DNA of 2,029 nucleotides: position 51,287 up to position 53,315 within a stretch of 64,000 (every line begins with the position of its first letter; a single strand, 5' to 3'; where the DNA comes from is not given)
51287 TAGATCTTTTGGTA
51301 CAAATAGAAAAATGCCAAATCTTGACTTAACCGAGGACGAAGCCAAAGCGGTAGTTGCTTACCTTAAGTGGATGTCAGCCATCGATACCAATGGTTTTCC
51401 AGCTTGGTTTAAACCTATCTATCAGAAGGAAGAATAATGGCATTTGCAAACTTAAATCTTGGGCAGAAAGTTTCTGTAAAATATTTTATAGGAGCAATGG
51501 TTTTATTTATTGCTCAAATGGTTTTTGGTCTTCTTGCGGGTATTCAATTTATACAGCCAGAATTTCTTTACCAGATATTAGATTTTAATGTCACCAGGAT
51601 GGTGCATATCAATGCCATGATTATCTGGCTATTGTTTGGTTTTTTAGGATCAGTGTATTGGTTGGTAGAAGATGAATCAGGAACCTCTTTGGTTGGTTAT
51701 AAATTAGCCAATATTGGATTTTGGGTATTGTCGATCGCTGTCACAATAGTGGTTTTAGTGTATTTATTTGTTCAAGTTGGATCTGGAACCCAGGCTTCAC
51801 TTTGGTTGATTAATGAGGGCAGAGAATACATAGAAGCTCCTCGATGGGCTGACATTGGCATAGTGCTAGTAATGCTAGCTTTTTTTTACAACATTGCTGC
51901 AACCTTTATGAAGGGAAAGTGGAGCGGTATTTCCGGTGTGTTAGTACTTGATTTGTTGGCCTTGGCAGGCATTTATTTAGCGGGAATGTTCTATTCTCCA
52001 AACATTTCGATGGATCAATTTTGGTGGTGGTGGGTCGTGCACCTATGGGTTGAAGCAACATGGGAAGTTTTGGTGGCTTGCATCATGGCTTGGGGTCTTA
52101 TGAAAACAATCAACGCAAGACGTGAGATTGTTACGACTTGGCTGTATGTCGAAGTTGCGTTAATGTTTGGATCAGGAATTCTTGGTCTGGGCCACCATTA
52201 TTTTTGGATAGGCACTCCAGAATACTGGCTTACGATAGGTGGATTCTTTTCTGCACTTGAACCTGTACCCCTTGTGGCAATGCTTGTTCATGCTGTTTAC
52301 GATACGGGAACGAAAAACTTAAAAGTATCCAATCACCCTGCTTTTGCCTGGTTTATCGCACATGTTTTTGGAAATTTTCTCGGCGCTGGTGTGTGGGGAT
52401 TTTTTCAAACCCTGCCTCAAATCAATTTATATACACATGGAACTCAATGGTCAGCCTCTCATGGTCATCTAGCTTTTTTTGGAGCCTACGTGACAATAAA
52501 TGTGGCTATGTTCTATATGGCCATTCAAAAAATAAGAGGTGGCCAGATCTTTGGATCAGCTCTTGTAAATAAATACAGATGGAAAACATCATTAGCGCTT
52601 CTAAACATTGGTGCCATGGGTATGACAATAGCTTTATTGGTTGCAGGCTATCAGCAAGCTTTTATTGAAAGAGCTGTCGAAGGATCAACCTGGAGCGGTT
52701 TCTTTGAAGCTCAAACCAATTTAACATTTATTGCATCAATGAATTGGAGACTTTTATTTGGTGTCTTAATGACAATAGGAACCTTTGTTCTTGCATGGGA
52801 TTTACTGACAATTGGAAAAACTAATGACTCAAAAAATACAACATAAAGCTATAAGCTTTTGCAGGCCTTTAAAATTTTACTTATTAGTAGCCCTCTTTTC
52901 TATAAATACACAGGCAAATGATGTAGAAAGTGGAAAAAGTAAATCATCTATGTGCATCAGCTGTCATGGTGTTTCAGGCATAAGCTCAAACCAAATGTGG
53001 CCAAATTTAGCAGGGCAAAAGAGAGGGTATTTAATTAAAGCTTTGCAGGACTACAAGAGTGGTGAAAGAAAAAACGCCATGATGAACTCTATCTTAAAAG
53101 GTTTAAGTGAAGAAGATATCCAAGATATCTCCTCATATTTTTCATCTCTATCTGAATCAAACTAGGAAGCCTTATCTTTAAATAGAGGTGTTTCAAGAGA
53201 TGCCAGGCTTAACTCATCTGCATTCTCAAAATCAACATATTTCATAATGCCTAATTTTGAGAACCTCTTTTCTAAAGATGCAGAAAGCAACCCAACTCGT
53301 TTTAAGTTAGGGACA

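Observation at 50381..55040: A displaced 5' half of tRNA-Gly(GCC) with its own diverged upstream flank brackets a 4.6-kb norCB islet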

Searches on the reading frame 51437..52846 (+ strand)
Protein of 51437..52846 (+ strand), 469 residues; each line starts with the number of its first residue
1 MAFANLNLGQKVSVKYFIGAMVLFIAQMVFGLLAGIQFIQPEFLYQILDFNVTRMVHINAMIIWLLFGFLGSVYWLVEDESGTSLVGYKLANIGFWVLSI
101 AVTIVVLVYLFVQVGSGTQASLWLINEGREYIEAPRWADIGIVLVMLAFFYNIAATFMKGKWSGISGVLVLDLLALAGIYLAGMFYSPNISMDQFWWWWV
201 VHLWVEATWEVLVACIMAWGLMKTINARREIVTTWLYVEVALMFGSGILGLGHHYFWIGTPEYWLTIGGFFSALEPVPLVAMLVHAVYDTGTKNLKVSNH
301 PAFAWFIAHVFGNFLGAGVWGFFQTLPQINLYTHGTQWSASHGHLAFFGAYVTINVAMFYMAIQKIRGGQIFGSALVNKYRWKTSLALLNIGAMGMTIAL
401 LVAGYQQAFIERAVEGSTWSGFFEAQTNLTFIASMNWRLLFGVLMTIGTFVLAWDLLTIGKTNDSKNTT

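Call 5: search_protein_families(library=pfam, proteins=[window:51437-52846:+])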
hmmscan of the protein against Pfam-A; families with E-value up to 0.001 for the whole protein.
window:51437-52846:+ (469 aa): 1 family
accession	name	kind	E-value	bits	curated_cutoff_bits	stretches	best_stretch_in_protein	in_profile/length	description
PF00115.25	COX1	-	4.8e-63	214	34.8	1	12-427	2-421/436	Cytochrome C and Quinol oxidase polypeptide I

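Call 11: find_homologous_proteins(query=window:51437-52846:+, max_evalue=1e-50)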
Query window:51437-52846:+ (469 aa): 7562 proteins with E <= 1e-50 among 8000 candidates; the best 120 are listed.
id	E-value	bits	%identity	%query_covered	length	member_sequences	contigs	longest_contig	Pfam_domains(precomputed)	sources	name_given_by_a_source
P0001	0.0e+0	1031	99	100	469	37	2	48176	PF00115.26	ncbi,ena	-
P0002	3.8e-268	908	85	99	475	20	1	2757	PF00115.26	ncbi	-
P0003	3.0e-267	905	84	99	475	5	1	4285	PF00115.26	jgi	jgi:nitric oxide reductase subunit B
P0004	8.6e-265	897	84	99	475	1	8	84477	PF00115.26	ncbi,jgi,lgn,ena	-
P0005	1.2e-264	897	84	99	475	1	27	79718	PF00115.26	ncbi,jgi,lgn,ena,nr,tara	ncbi:MAG: nitric-oxide reductase [Gammaproteobacteria bacterium]|nr:nitric-oxide reductase [Gammapro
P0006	1.9e-250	850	80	98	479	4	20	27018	PF00115.26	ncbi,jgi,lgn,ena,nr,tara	ncbi:MAG TPA: cbb3-type cytochrome c oxidase subunit I [Woeseiaceae bacterium]|nr:cbb3-type cytochro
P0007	1.2e-242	824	77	99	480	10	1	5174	PF00115.26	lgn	-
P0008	8.2e-242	822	77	99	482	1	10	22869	PF00115.26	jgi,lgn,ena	jgi:nitric oxide reductase subunit B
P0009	9.0e-241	818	76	99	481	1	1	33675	PF00115.26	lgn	-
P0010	6.9e-240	815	76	99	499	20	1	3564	PF00115.26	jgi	-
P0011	9.2e-240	815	77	98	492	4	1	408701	PF00115.26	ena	-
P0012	7.2e-239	812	75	99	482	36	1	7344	PF00115.26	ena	-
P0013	2.5e-238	810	75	99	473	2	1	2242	PF00115.26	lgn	-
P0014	6.0e-238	809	75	99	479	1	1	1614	PF00115.26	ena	-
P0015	1.8e-236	804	75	99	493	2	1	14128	PF00115.26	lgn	-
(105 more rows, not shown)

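Call 14: find_encoding_contigs(protein=P0001, flank=10000, max_places=6)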
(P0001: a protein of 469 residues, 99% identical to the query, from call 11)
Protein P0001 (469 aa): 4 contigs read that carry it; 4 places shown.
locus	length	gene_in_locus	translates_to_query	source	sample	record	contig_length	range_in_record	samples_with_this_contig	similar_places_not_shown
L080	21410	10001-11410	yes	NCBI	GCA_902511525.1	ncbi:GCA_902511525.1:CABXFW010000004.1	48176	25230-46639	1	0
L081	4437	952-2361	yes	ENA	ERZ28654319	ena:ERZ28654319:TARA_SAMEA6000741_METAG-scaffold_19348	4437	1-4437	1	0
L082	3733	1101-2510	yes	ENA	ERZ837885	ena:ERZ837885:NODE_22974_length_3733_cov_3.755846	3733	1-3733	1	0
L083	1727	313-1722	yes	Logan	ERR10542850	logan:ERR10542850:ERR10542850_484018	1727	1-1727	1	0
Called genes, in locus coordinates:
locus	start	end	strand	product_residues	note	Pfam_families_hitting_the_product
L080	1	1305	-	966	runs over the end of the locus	PF07715:Plug, PF00593:TonB_dep_Rec_b-barrel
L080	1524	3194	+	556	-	PF07969:Amidohydro_3, PF01979:Amidohydro_1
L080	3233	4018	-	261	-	PF13180:PDZ_2 (weak)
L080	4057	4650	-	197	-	-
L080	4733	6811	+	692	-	PF07676:PD40 (faint), PF25174:Beta-prop_THOC3 (faint), PF26550:Tricorn_2nd, PF26549:Tricorn_N, PF00930:DPPIV_N, PF26550:Tricorn_2nd, PF26549:Tricorn_N, PF00326:Peptidase_S9, +1 more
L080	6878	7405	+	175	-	PF12680:SnoaL_2 (faint)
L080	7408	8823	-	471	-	PF00875:DNA_photolyase, PF03441:FAD_binding_7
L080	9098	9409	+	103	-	-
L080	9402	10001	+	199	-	PF13442:Cytochrome_CBB3 (faint), PF00034:Cytochrom_C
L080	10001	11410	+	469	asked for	PF00115:COX1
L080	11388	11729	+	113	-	PF00034:Cytochrom_C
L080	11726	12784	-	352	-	PF04305:DUF455 (weak), PF11583:AurF, PF00268:Ribonuc_red_sm (weak), PF02332:Phenol_Hydrox (faint)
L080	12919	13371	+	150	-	PF00582:Usp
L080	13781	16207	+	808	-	PF07715:Plug, PF00593:TonB_dep_Rec_b-barrel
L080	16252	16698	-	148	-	PF12680:SnoaL_2 (weak)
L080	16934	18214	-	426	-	PF00206:Lyase_1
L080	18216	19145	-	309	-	PF01118:Semialdhyde_dh, PF22698:Semialdhyde_dhC_1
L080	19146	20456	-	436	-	PF00696:AA_kinase, PF04768:NAT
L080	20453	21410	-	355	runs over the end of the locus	PF01546:Peptidase_M20, PF07687:M20_dimer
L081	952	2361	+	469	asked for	PF00115:COX1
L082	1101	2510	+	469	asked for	PF00115:COX1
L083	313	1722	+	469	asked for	PF00115:COX1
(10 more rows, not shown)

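Call 27: find_encoding_contigs(protein=P0005, flank=10000, max_places=6)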
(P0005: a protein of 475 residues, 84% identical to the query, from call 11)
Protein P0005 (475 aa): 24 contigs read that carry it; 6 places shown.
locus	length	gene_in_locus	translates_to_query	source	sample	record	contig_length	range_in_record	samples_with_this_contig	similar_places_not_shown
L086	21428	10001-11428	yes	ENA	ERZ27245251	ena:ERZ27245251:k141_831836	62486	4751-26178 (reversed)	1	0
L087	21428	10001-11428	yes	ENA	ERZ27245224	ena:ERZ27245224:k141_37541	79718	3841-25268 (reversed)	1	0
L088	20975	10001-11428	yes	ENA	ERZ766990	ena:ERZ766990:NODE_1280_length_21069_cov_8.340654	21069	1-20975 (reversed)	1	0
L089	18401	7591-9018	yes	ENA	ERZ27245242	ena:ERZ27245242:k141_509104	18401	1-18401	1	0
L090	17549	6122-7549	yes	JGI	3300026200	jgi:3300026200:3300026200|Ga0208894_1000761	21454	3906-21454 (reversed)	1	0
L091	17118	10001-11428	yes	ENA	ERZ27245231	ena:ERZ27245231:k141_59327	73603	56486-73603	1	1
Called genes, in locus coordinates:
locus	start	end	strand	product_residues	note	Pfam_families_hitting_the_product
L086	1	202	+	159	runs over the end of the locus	PF01842:ACT, PF22629:ACT_AHAS_ss, PF13710:ACT_5, PF10369:ALS_ss_C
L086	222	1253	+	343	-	PF00670:AdoHcyase_NAD (weak), PF02826:2-Hacid_dh_C (weak), PF03446:NAD_binding_2 (faint), PF03807:F420_oxidored (weak), PF07991:KARI_N, PF01450:KARI_C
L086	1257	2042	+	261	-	PF01066:CDP-OH_P_transf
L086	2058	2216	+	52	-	-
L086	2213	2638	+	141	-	-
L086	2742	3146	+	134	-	-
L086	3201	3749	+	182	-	-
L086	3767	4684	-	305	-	PF01073:3Beta_HSD (weak), PF01370:Epimerase (weak), PF05368:NmrA, PF13460:NAD_binding_10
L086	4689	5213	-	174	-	PF01066:CDP-OH_P_transf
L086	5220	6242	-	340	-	-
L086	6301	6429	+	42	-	-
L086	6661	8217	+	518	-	PF00171:Aldedh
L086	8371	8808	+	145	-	PF00582:Usp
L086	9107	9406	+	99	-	-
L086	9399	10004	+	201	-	PF22085:NorB_cytochrome_c-like (faint), PF00034:Cytochrom_C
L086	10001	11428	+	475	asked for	PF00115:COX1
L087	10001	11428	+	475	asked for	PF00115:COX1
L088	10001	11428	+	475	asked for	PF00115:COX1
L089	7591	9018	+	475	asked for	PF00115:COX1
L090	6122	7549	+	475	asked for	PF00115:COX1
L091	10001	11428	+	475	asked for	PF00115:COX1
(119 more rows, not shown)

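Call 28: find_encoding_contigs(protein=P0004, flank=10000, max_places=4)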
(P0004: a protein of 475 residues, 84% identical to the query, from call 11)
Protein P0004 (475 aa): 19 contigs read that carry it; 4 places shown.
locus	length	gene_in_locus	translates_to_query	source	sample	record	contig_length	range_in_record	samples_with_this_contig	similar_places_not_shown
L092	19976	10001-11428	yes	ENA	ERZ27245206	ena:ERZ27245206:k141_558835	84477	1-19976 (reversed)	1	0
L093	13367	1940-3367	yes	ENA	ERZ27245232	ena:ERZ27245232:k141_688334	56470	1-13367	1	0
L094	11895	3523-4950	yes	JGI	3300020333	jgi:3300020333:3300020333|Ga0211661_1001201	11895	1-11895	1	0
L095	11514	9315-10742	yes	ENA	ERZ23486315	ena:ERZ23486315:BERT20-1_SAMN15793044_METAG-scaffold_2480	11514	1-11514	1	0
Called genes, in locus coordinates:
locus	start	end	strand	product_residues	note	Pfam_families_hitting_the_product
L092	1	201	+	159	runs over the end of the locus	PF01842:ACT, PF22629:ACT_AHAS_ss, PF13710:ACT_5, PF10369:ALS_ss_C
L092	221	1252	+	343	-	PF00670:AdoHcyase_NAD (weak), PF02826:2-Hacid_dh_C (weak), PF03446:NAD_binding_2 (faint), PF03807:F420_oxidored (weak), PF07991:KARI_N, PF01450:KARI_C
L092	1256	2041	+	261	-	PF01066:CDP-OH_P_transf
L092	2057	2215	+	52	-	-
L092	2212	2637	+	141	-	-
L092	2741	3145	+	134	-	-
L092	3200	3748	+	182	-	-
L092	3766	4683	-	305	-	PF01073:3Beta_HSD (weak), PF01370:Epimerase (weak), PF05368:NmrA, PF13460:NAD_binding_10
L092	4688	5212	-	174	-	PF01066:CDP-OH_P_transf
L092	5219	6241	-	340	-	-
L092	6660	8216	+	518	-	PF00171:Aldedh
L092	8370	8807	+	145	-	PF00582:Usp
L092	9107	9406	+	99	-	-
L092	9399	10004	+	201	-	PF22085:NorB_cytochrome_c-like (faint), PF00034:Cytochrom_C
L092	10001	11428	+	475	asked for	PF00115:COX1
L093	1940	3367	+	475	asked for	PF00115:COX1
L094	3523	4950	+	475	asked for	PF00115:COX1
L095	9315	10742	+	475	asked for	PF00115:COX1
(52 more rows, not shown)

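Call 46: search_protein_families(library=ncbifam, proteins=[window:51437-52846:+], max_evalue=0.01)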
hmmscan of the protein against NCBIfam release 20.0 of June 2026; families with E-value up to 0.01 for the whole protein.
window:51437-52846:+ (469 aa): 1 family
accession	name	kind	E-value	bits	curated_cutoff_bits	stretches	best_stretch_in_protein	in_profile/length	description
NF011053.0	PRK14485.1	subfamily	1e-05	24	1080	1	13-464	14-464/716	putative bifunctional cbb3-type cytochrome c oxidase subunit I/II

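Call 54: search_solved_structures(query=window:51437-52846:+, max_evalue=1e-10)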
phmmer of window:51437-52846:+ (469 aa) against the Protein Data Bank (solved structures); distinct sequences matched with E-value up to 1e-10: 13.
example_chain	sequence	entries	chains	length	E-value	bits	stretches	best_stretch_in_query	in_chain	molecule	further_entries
3o0r_B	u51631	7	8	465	8.1e-98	331.8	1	9-432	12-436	Nitric oxide reductase subunit B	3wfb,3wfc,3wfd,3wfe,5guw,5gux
4xyd_A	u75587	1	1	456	4.5e-88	299.7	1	10-450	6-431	Nitric-oxide reductase subunit B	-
3ayf_A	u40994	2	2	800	7.2e-42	147.3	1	11-407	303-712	Nitric oxide reductase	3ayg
6fwf_A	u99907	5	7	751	1.3e-26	97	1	6-448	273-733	Nitric-oxide reductase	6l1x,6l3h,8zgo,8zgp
9wyl_A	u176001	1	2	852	5.5e-26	94.9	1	10-453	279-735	Nitric oxide reductase subunit B,Soluble cytochrome b562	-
28pn_A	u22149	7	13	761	7.7e-26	94.4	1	10-452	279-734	Nitric oxide reductase subunit B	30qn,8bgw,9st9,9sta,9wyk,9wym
28pp_A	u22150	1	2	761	8.1e-26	94.3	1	10-452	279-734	Nitric oxide reductase subunit B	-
6qq5_A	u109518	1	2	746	1.1e-25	93.9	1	10-452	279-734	Nitric oxide reductase subunit B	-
6qq6_A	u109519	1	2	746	3.3e-25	92.3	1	10-452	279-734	Nitric oxide reductase subunit B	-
32fi_A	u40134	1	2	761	6.5e-25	91.4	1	10-452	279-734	Nitric oxide reductase subunit B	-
6t6v_A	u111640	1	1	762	6.5e-25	91.3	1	10-452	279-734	Nitric oxide reductase subunit B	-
30sj_A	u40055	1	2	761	1.1e-24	90.6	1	10-452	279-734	Nitric oxide reductase subunit B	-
28pq_A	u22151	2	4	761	2.7e-24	89.3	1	10-432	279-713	Nitric oxide reductase subunit B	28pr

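Call 60: find_homologous_proteins(query=L080:13781-16207:+, max_evalue=1e-100)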
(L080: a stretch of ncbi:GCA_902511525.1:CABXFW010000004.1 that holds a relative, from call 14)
Query L080:13781-16207:+ (808 aa): 4466 proteins with E <= 1e-100 among 8000 candidates; the best 120 are listed.
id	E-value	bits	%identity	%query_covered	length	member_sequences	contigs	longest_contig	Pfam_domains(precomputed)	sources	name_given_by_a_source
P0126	0.0e+0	1681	90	100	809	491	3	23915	PF07715.21,PF00593.31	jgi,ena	-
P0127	0.0e+0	1674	90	100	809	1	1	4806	PF07715.21,PF00593.31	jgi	-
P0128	0.0e+0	1672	90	100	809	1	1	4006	PF07715.21,PF00593.31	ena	-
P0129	0.0e+0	1672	90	100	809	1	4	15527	PF07715.21,PF00593.31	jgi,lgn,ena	jgi:outer membrane receptor protein involved in Fe transport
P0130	0.0e+0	1672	90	100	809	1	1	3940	PF07715.21,PF00593.31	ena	-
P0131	0.0e+0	1671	90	100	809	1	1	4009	PF07715.21,PF00593.31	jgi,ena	-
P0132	0.0e+0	1671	90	100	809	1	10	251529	PF07715.21,PF00593.31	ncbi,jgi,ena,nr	ncbi:TonB-dependent receptor [Gammaproteobacteria bacterium]|nr:TonB-dependent receptor [Gammaproteo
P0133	0.0e+0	1671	90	100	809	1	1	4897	PF07715.21,PF00593.31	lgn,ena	-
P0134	0.0e+0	1670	90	100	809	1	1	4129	PF07715.21,PF00593.31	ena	-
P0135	0.0e+0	1670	90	100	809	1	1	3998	PF07715.21,PF00593.31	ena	-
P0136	0.0e+0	1670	90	100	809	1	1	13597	PF07715.21,PF00593.31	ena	-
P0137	0.0e+0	1670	90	100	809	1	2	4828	PF07715.21,PF00593.31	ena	-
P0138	0.0e+0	1670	90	100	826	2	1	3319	PF07715.21,PF00593.31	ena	-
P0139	0.0e+0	1670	90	100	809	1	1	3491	PF07715.21,PF00593.31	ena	-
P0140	0.0e+0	1670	90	100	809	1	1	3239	PF07715.21,PF00593.31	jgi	-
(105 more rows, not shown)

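Call 61: find_encoding_contigs(protein=P0132, flank=7000, max_places=6)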
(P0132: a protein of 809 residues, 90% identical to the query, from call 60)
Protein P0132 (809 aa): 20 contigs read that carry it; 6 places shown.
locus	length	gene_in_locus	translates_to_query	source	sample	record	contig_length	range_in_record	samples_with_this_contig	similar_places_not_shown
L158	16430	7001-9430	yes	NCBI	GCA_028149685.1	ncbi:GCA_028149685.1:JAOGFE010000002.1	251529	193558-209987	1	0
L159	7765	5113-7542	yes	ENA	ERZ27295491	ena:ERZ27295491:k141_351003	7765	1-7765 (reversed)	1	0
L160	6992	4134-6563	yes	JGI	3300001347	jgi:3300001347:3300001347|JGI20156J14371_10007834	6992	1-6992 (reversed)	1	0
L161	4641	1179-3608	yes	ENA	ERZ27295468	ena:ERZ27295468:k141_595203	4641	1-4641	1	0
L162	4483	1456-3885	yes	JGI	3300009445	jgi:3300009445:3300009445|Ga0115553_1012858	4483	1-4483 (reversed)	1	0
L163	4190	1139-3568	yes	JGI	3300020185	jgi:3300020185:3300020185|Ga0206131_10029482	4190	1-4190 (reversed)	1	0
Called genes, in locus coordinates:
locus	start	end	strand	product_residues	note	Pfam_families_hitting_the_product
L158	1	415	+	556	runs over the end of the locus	PF07969:Amidohydro_3, PF01979:Amidohydro_1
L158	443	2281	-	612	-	PF18998:Flg_new_2 (weak), PF01839:FG-GAP (faint), PF13517:FG-GAP_3 (weak)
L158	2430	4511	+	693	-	PF07676:PD40 (faint), PF25174:Beta-prop_THOC3 (faint), PF26550:Tricorn_2nd (weak), PF26549:Tricorn_N, PF26550:Tricorn_2nd, PF00930:DPPIV_N, PF26549:Tricorn_N, PF00326:Peptidase_S9, +1 more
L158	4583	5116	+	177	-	PF12680:SnoaL_2 (weak)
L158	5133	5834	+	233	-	PF00753:Lactamase_B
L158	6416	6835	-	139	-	PF04828:GFA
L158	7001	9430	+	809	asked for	PF07715:Plug, PF00593:TonB_dep_Rec_b-barrel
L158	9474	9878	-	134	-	PF12680:SnoaL_2 (weak)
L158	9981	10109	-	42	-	-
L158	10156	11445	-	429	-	PF00206:Lyase_1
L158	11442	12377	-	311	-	PF01118:Semialdhyde_dh, PF22698:Semialdhyde_dhC_1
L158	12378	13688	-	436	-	PF00696:AA_kinase, PF04768:NAT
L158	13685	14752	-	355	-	PF01546:Peptidase_M20, PF07687:M20_dimer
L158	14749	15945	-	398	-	PF00764:Arginosuc_synth, PF06508:QueC (weak), PF20979:Arginosuc_syn_C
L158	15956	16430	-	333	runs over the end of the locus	PF02729:OTCace_N, PF00185:OTCace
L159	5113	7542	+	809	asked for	PF07715:Plug, PF00593:TonB_dep_Rec_b-barrel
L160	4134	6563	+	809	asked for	PF07715:Plug, PF00593:TonB_dep_Rec_b-barrel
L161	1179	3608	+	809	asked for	PF07715:Plug, PF00593:TonB_dep_Rec_b-barrel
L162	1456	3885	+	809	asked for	PF07715:Plug, PF00593:TonB_dep_Rec_b-barrel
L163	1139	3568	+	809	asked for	PF07715:Plug, PF00593:TonB_dep_Rec_b-barrel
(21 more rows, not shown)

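Call 68: find_related_loci(query=window:51437-52846:+, collection=viral_contigs, flank=8000)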
Query window:51437-52846:+ (469 aa) in viral_contigs; peptide patterns used: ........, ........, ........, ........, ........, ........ (x = any residue, [..] = any of these).
3 stretches matched a pattern, but none encodes a relative of the query by tblastn (E <= 1e-3).

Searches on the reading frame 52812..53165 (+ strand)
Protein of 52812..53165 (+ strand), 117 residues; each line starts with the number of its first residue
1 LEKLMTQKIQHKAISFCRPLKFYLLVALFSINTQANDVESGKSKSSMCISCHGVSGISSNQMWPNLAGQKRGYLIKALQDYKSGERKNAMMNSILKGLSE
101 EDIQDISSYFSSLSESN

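Call 5: search_protein_families(library=pfam, proteins=[window:52812-53165:+])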
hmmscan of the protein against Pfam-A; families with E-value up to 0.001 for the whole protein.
window:52812-53165:+ (117 aa): 2 families
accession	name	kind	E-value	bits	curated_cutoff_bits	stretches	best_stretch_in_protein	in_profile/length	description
PF00034.26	Cytochrom_C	-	2.8e-08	35.4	21.3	1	47-113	11-89/90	Cytochrome c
PF13442.11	Cytochrome_CBB3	-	0.00012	22.8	27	1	46-109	12-67/68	Cytochrome C oxidase, cbb3-type, subunit III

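Call 46: search_protein_families(library=ncbifam, proteins=[window:52812-53165:+], max_evalue=0.01)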
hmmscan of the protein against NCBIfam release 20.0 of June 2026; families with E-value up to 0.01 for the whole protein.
window:52812-53165:+ (117 aa): 5 families
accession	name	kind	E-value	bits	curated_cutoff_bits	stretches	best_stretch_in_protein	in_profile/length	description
NF049874.1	PdsA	exception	1.1e-12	48.2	330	1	43-112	126-196/198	periplasmic diheme shuttle PdsA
NF043008.1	Cyt550_Brdyrhiz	equivalog_domain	0.00013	22.1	240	1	30-84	19-72/131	cytochrome c-550 CycA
TIGR02603.1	CxxCH_TIGR02603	domain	0.00077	19.5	68.15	0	37-71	2-40/134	putative heme-binding domain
TIGR00782.1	ccoP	equivalog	0.0031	16.9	179.95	1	46-115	116-194/285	cytochrome-c oxidase, cbb3-type subunit III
NF045930.1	Cytc6PetJCyano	equivalog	0.0088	16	135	0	23-115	13-107/110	cytochrome c6 PetJ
